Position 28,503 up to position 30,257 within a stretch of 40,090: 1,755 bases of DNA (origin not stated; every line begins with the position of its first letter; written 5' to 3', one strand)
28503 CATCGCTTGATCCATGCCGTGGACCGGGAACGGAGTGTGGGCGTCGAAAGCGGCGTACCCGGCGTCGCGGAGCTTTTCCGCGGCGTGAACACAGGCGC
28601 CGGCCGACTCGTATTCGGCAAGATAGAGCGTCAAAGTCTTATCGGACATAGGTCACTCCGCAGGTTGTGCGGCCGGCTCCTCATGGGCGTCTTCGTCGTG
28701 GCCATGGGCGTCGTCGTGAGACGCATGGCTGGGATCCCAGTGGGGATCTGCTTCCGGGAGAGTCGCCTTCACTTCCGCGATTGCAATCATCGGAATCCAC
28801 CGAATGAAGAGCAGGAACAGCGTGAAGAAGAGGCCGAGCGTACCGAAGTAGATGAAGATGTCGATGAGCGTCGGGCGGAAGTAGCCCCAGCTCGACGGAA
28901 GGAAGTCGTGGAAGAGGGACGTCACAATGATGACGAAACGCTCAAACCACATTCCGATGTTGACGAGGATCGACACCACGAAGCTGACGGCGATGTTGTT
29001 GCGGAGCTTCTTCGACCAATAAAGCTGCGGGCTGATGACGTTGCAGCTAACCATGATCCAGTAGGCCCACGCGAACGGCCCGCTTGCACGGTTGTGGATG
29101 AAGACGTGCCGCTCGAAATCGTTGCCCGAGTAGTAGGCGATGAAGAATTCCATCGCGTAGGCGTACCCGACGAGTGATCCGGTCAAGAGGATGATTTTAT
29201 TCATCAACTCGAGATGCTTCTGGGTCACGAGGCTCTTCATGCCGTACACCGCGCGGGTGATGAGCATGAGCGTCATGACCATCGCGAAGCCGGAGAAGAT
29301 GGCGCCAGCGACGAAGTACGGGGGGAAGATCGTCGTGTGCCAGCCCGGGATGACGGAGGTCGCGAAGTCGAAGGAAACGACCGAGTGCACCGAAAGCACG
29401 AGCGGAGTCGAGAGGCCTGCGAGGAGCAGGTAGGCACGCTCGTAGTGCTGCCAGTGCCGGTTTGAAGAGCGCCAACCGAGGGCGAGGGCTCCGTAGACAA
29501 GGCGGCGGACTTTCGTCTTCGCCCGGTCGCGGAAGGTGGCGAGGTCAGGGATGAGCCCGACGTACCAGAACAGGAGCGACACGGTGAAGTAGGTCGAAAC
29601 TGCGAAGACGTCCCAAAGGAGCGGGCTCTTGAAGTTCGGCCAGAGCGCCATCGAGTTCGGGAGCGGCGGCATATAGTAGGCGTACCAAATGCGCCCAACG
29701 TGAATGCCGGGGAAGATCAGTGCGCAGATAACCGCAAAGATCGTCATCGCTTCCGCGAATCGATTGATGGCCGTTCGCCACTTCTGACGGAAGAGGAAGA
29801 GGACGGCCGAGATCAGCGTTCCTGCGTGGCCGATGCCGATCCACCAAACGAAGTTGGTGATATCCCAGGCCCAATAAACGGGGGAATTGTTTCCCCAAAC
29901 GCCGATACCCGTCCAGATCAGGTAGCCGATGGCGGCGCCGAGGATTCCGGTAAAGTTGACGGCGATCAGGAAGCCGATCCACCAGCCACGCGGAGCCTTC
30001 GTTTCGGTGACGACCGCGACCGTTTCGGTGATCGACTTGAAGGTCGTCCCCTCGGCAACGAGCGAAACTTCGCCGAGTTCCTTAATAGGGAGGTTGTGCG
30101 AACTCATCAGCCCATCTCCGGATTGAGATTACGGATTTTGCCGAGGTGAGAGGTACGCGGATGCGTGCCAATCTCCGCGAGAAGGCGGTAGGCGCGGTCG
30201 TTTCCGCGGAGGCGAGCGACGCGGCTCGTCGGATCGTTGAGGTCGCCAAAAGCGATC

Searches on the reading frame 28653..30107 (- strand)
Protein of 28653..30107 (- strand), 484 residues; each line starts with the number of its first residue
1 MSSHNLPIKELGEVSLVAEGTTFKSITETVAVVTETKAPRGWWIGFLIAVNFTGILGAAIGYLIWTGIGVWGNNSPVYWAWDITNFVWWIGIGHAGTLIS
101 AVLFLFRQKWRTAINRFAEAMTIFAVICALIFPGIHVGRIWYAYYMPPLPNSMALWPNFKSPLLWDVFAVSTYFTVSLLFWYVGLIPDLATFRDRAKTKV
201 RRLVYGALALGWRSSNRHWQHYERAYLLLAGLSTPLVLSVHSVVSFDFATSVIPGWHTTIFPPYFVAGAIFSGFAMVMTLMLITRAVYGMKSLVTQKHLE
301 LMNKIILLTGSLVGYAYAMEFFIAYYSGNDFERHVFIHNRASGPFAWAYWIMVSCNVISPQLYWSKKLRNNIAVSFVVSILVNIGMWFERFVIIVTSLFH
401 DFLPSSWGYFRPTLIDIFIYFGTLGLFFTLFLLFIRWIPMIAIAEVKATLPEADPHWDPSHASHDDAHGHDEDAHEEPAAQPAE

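Call 3: search_protein_families(library=pfam, proteins=[window:28653-30107:-])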
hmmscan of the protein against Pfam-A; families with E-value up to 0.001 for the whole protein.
window:28653-30107:- (484 aa): 1 family
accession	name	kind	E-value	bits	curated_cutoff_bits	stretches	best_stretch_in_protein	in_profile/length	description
PF03916.19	NrfD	-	5e-24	85.9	25.8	1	72-398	4-309/313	Polysulphide reductase, NrfD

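Call 5: search_solved_structures(query=window:28653-30107:-, show_alignments=3)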
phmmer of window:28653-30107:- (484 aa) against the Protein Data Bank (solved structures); distinct sequences matched with E-value up to 0.001: 4.
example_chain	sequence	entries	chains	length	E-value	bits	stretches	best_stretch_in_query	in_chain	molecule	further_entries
6f0k_C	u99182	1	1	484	3.1e-204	683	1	13-469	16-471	Polysulphide reductase NrfD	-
6btm_C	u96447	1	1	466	2.5e-172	577.7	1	16-468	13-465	Alternative Complex III subunit C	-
8k9e_C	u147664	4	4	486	6.7e-159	533.4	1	13-473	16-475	Polysulphide reductase NrfD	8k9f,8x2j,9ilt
6lod_C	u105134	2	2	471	9.9e-154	516.4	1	16-457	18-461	Polysulphide reductase NrfD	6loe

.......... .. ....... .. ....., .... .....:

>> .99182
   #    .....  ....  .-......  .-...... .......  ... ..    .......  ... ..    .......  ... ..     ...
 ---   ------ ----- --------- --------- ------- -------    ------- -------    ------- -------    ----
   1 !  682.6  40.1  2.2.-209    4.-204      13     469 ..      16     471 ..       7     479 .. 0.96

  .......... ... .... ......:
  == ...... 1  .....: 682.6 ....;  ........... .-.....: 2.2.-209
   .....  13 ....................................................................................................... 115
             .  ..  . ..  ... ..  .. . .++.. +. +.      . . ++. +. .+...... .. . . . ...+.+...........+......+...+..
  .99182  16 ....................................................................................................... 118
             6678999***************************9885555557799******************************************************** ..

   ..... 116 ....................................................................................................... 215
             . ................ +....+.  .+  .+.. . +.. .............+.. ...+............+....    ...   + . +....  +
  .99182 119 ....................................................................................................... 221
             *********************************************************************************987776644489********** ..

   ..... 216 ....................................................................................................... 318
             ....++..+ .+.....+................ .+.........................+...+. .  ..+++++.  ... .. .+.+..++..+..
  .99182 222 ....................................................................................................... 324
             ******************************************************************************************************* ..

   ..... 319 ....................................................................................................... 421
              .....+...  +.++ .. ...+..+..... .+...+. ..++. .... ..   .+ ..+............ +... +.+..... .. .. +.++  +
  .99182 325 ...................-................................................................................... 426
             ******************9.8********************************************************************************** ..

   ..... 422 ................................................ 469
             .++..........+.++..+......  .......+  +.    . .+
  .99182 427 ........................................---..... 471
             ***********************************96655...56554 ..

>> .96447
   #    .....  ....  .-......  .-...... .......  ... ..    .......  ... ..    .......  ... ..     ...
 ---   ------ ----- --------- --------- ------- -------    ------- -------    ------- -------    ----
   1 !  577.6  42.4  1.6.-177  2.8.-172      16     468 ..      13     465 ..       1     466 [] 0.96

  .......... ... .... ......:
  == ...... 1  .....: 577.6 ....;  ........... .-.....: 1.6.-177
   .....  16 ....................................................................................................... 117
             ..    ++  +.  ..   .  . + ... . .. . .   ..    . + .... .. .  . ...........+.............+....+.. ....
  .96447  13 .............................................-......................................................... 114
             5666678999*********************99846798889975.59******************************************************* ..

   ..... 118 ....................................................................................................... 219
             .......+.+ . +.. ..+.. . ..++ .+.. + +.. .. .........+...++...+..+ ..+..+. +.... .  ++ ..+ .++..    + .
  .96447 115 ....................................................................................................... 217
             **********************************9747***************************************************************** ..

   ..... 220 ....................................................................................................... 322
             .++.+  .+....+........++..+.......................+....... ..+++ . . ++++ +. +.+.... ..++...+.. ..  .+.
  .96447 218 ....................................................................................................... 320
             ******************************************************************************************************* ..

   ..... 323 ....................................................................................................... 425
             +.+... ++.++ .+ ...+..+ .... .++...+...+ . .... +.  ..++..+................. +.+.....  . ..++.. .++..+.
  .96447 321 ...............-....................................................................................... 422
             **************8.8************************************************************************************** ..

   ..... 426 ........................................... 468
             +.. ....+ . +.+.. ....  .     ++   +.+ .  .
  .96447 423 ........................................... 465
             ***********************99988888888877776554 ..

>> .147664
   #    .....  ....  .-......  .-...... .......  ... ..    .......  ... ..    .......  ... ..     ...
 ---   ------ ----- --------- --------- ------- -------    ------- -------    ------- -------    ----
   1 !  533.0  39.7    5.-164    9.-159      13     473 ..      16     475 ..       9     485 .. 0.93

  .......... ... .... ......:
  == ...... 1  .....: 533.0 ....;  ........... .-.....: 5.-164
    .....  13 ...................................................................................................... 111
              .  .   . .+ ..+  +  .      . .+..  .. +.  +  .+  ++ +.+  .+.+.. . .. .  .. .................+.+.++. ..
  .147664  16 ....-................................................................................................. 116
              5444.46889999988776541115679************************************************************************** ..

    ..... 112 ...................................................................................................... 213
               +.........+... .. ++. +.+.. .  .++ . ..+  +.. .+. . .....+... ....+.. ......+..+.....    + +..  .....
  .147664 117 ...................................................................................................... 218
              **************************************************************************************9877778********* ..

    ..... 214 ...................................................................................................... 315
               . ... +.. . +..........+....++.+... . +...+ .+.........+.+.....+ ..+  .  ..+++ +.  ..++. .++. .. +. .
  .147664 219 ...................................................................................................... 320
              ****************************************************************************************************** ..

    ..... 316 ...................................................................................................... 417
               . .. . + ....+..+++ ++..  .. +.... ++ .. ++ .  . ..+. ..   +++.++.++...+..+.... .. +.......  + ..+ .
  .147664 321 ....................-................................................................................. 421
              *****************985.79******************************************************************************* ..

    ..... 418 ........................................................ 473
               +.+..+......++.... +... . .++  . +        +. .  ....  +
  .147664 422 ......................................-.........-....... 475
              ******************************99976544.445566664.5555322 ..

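Call 15: find_related_loci(query=A1, collection=genome_contigs, flank=10000)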
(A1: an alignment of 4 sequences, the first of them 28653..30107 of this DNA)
Query A1 (484 aa) in genome_contigs; peptide patterns used: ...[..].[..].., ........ (x = any residue, [..] = any of these).
600 stretches matched a pattern (row limit reached: there are more); 600 encode a relative of the query (tblastn E <= 1e-3); the best 80 are kept; 80 distinct loci.
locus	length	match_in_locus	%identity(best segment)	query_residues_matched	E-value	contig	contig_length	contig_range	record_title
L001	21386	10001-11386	73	2-467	0e+0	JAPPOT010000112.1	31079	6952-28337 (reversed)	MAG: Myxococcales bacterium isolate SB9155_S4_bin_12 NODE_172_length_31079_cov_9.60482, whole genome shotgun sequence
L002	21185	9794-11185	68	7-481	0e+0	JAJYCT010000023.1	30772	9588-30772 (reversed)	MAG: Myxococcales bacterium isolate BP9.bin63 NODE_2436_length_30772_cov_1.471986, whole genome shotgun sequence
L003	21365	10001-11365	67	1-456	0e+0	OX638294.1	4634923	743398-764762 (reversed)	MAG: uncultured Thermoanaerobaculia bacterium isolate 42478a12-5572-4d71-959b-92ffd854a98d genome assembly, chromosome:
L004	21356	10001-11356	68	13-464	0e+0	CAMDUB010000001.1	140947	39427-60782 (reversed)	MAG: Phycisphaera mikurensis NBRC 102666 isolate MsE-30jul19-209 genome assembly, contig: MsE-30jul19-C139, whole genome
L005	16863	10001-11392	66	1-466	0e+0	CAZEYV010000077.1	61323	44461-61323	MAG TPA_asm: uncultured Chthoniobacter sp. isolate SRP067234_co1_265 genome assembly, contig: k99_166840, whole genome s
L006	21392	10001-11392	65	12-483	0e+0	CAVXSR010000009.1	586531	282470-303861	MAG: Vicinamibacteria bacterium isolate MFD04850.bin.1.214 genome assembly, contig: contig_36366, whole genome shotgun s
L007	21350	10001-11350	65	15-465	0e+0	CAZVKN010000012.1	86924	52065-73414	MAG TPA_asm: uncultured bacterium isolate SRP077602_co2_90 genome assembly, contig: NODE_369_length_86924_cov_14.290990,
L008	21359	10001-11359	69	6-456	0e+0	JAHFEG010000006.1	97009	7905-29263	MAG: Myxococcales bacterium isolate nzgw263 NODE_296_length_97010_cov_4.722548, whole genome shotgun sequence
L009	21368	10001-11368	65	12-468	0e+0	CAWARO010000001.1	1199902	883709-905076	MAG: uncultured Acidimicrobiia bacterium isolate MFD02840.bin.1.22 genome assembly, contig: contig_11659, whole genome s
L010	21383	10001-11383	64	9-456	0e+0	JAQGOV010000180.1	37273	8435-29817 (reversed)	MAG: Verrucomicrobiales bacterium isolate RYN_622 scaffold_5365558, whole genome shotgun sequence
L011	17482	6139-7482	66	9-456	0e+0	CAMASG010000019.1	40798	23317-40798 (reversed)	MAG: Akkermansia muciniphila isolate LH-05nov19-220 genome assembly, contig: LH-05nov19-C1650, whole genome shotgun sequ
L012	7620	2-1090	81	108-470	0e+0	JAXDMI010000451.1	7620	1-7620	MAG: Myxococcales bacterium isolate BP_638 scaffold_3721307, whole genome shotgun sequence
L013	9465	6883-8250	65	15-471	0e+0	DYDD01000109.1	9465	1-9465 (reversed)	MAG TPA_asm: Fibrobacter sp. isolate IMS_BF NODE_1697_length_9479_cov_7.57088, whole genome shotgun sequence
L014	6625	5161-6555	64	9-472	0e+0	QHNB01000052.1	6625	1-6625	MAG: Verrucomicrobia bacterium isolate AV86 14_0929_05_20cm_scaffold_6779_curated, whole genome shotgun sequence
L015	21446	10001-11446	62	5-484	0e+0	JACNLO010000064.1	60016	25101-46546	MAG: Planctomycetota bacterium isolate NIOZ-UU85 NIOZ-UU_NODE_448_length_60016_cov_15.6219, whole genome shotgun sequenc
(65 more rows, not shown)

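Call 54: find_homologous_proteins(query=window:28653-30107:-, max_evalue=1e-10)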
Query window:28653-30107:- (484 aa): 8000 proteins with E <= 1e-10 among 8000 candidates; the best 120 are listed.
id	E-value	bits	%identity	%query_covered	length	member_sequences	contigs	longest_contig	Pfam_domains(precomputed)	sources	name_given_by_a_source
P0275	0.0e+0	1087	98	100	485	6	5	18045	PF03916.20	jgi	jgi:molybdopterin-containing oxidoreductase family membrane subunit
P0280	3.8e-279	945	84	100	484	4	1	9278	PF03916.20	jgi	jgi:Ni/Fe-hydrogenase subunit HybB-like protein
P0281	7.7e-279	944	83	100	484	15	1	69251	PF03916.20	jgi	jgi:Ni/Fe-hydrogenase subunit HybB-like protein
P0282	1.6e-278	943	85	96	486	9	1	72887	PF03916.20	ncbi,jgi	jgi:Ni/Fe-hydrogenase subunit HybB-like protein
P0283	6.7e-276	934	83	100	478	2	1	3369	PF03916.20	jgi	jgi:Ni/Fe-hydrogenase subunit HybB-like protein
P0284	1.6e-275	933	84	97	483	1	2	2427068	PF03916.20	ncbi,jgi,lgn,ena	ncbi:MAG: NrfD/PsrC family molybdoenzyme membrane anchor subunit [Polyangiaceae bacterium]|jgi:Ni/Fe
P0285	5.1e-275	931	84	97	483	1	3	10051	PF03916.20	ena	-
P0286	6.0e-275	931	82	100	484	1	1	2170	PF03916.20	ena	-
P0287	6.4e-275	931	83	100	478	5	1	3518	PF03916.20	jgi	jgi:Ni/Fe-hydrogenase subunit HybB-like protein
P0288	1.3e-274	930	83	97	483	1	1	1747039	PF03916.20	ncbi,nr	ncbi:MAG: polysulfide reductase NrfD [Myxococcales bacterium]|nr:polysulfide reductase NrfD [Myxococ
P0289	1.4e-274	930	83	97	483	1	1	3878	PF03916.20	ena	-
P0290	3.2e-274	929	83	98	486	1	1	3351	PF03916.20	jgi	jgi:Ni/Fe-hydrogenase subunit HybB-like protein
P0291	6.9e-274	928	83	99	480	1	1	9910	PF03916.20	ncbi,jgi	jgi:Ni/Fe-hydrogenase subunit HybB-like protein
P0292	6.3e-273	925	82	98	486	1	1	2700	PF03916.20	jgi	jgi:Ni/Fe-hydrogenase subunit HybB-like protein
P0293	1.1e-272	924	82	98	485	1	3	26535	PF03916.20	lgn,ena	-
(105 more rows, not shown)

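Call 67: predict_structure(alignment_id=A3)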
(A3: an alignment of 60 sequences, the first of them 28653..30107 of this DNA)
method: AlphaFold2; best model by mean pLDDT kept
length: 484 residues; sequences in the alignment: 60
mean_pLDDT: 61.1   pTM: 0.53
mean pLDDT of the five models: 61.1, 55.7, 54.9, 50.8, 49.5
residues with pLDDT >= 90: 0; 70-90: 150; 50-70: 221; < 50: 113
segments of 3 or more residues with pLDDT < 50: 1-9, 11-13, 72-81, 104-106, 108-111, 136-163, 246-263, 402-410, 463-484
pLDDT, mean of each block of 10 residues (from residue 1): 41 51 57 69 84 79 63 48 53 56 48 54 62 48 40 36 53 66 71 80 82 58 65 60 48 40 55 60 57 64 76 72 72 70 78 82 78 77 72 58 47 65 73 72 67 61 43 34 32
secondary structure, 60 per line:
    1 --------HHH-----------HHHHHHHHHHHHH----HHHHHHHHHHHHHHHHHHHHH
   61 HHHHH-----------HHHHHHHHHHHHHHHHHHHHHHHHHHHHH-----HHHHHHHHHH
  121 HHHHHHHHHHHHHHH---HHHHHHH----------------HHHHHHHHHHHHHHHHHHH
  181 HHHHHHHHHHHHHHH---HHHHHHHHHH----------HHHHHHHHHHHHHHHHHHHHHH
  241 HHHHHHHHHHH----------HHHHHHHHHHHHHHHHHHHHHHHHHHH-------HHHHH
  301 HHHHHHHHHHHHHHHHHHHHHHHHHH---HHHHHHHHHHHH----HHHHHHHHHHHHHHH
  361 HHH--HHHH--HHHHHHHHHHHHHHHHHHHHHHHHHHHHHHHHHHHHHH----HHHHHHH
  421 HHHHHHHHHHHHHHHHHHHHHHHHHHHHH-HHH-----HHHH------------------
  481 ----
elements in order: H23-35 H40-65 H77-105 H111-135 H139-145 H162-195 H199-208 H219-251 H262-288 H296-326 H330-341 H346-363 H366-369 H372-409 H414-449 H459-462
